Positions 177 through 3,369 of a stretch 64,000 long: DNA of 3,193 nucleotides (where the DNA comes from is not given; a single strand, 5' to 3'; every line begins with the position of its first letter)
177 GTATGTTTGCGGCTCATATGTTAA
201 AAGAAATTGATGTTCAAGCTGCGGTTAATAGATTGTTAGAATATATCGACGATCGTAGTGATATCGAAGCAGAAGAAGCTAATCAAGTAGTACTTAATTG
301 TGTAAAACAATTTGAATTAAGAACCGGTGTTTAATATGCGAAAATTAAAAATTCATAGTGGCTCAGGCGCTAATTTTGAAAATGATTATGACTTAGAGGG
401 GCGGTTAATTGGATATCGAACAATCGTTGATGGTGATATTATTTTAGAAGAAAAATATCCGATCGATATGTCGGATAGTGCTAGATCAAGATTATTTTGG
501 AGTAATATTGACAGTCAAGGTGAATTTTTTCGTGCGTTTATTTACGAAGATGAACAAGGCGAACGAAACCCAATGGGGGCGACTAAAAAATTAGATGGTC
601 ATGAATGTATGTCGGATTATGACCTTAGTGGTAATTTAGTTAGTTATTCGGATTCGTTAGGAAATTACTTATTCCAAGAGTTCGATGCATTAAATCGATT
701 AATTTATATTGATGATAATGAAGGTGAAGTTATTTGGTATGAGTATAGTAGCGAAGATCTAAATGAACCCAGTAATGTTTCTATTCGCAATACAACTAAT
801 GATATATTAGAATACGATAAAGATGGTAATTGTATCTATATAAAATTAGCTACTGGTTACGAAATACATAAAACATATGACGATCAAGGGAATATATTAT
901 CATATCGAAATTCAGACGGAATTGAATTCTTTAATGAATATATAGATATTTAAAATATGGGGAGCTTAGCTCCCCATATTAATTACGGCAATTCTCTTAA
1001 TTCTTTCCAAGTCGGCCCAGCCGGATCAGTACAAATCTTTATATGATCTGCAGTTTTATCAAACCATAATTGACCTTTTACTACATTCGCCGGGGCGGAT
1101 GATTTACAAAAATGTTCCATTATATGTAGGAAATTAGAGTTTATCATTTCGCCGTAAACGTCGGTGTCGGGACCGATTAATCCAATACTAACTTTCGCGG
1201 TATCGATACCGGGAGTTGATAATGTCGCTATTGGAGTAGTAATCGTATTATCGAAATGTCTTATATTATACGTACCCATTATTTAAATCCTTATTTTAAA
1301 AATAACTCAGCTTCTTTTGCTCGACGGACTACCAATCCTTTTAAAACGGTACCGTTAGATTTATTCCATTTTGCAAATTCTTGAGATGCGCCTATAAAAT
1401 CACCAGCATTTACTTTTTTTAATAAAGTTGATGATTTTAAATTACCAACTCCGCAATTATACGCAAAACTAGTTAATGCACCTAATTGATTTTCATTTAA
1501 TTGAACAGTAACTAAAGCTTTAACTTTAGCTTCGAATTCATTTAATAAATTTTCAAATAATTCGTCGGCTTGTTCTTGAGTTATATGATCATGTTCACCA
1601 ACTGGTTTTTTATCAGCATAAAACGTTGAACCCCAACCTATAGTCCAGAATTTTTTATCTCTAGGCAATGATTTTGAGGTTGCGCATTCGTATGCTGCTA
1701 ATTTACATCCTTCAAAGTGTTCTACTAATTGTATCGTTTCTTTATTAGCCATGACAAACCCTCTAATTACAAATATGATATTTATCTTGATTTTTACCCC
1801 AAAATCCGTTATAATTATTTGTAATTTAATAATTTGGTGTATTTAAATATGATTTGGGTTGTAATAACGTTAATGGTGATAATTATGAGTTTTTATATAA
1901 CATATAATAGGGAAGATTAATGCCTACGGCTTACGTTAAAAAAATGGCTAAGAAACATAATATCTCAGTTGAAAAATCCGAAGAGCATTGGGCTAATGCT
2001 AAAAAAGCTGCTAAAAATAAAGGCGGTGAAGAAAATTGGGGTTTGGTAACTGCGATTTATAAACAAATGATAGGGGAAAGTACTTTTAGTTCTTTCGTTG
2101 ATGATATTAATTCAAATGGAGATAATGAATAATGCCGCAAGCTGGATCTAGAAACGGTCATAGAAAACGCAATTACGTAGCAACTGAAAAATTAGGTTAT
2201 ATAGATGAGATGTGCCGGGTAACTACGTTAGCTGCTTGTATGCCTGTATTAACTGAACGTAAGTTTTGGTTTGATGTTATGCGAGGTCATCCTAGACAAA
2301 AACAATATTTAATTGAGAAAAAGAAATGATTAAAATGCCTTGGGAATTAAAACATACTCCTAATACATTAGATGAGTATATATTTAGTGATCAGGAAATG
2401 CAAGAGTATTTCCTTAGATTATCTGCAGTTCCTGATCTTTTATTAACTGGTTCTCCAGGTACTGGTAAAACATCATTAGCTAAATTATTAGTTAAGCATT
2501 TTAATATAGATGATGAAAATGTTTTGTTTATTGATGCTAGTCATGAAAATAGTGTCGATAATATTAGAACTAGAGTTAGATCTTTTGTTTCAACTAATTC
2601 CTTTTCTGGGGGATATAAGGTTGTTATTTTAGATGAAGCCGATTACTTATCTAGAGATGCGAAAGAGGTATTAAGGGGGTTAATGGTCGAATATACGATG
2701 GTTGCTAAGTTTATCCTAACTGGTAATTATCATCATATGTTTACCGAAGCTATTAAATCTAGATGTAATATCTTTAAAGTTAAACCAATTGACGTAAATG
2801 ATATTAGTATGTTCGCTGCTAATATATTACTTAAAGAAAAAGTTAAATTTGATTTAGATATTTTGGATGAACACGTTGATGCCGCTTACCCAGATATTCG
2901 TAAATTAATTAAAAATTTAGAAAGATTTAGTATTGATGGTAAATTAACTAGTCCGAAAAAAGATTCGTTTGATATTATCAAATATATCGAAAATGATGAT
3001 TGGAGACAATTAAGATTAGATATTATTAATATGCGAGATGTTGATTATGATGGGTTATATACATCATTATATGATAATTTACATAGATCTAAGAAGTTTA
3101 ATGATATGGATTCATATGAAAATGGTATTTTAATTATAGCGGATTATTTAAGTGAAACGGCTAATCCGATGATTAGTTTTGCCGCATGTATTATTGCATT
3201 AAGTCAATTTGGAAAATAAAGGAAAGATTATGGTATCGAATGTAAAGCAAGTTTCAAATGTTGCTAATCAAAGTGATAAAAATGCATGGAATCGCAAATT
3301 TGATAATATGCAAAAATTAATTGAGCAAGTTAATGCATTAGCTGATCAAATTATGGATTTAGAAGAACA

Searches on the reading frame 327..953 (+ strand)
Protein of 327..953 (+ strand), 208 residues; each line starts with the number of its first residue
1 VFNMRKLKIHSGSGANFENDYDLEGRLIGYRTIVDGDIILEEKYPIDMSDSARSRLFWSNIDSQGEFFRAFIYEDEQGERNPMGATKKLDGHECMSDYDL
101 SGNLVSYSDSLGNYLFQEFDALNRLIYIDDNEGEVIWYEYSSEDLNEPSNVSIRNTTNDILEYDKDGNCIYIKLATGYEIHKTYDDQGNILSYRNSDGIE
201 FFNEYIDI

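Call 101: search_protein_families(library=pfam, proteins=[window:327-953:+], max_evalue=0.001)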
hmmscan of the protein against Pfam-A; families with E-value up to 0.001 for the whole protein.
window:327-953:+ (208 aa): 1 family
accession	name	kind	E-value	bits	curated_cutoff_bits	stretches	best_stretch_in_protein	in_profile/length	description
PF05593.20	RHS_repeat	-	2.9e-08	34.4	22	0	163-198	1-36/38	RHS Repeat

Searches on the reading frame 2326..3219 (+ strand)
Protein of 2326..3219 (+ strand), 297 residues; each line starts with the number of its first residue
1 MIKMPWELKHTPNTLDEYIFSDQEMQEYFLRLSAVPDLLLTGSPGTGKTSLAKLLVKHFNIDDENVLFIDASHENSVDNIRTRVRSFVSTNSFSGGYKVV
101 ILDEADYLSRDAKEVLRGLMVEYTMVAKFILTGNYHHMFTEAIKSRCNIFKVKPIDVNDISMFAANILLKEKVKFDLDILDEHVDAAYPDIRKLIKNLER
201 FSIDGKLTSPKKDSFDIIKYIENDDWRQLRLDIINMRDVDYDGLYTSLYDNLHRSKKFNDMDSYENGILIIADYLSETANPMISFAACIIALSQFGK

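Call 101: search_protein_families(library=pfam, proteins=[window:2326-3219:+], max_evalue=0.001)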
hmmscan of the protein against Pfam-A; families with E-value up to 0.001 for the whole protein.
window:2326-3219:+ (297 aa): 14 families
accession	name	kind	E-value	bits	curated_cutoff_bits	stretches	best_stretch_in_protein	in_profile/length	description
PF00004.35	AAA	-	1.3e-11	45.5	21.2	1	38-149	1-125/131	ATPase family associated with various cellular activities (AAA)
PF13401.12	AAA_22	-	2.3e-10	41.3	27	1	38-134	8-123/130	AAA domain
PF13177.12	DNA_pol3_delta2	-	9.2e-10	39.2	27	1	71-155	77-160/161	DNA polymerase III, delta subunit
PF13173.12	AAA_14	-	2.9e-07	31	27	1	38-148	5-116/129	AAA domain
PF13479.12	AAA_24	-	1.3e-05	25.5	27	1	38-112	5-80/195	AAA domain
PF13191.12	AAA_16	-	3.4e-05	24.8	32.6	0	35-76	24-63/167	AAA ATPase domain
PF13238.12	AAA_18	-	3.6e-05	24.7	29.4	1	39-144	2-90/128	AAA domain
PF25201.1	nSTAND6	-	4.9e-05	23.8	27.7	1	22-84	5-67/148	Novel STAND NTPase 6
PF01443.25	Viral_helicase1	-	8.3e-05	22.9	21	1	40-105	3-68/228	Viral superfamily 1 RNA helicase core domain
PF24883.2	NPHP3_N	-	0.00011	22.9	24.8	1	18-74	5-61/164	Nephrocystin 3, N-terminal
PF07728.20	AAA_5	-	0.00019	21.9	22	1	37-120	1-90/139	AAA domain (dynein-related subfamily)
PF20720.3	nSTAND3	-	0.00031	20.9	27.2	1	38-76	20-57/155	Novel STAND NTPase 3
PF25361.1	AAA_lid_RFC1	-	0.00089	19.1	34.9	0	159-205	3-49/59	RFC1-like, AAA+ ATPase lid domain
PF05673.19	DUF815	-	0.00089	18.9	23.8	0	27-145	45-161/249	Protein of unknown function (DUF815)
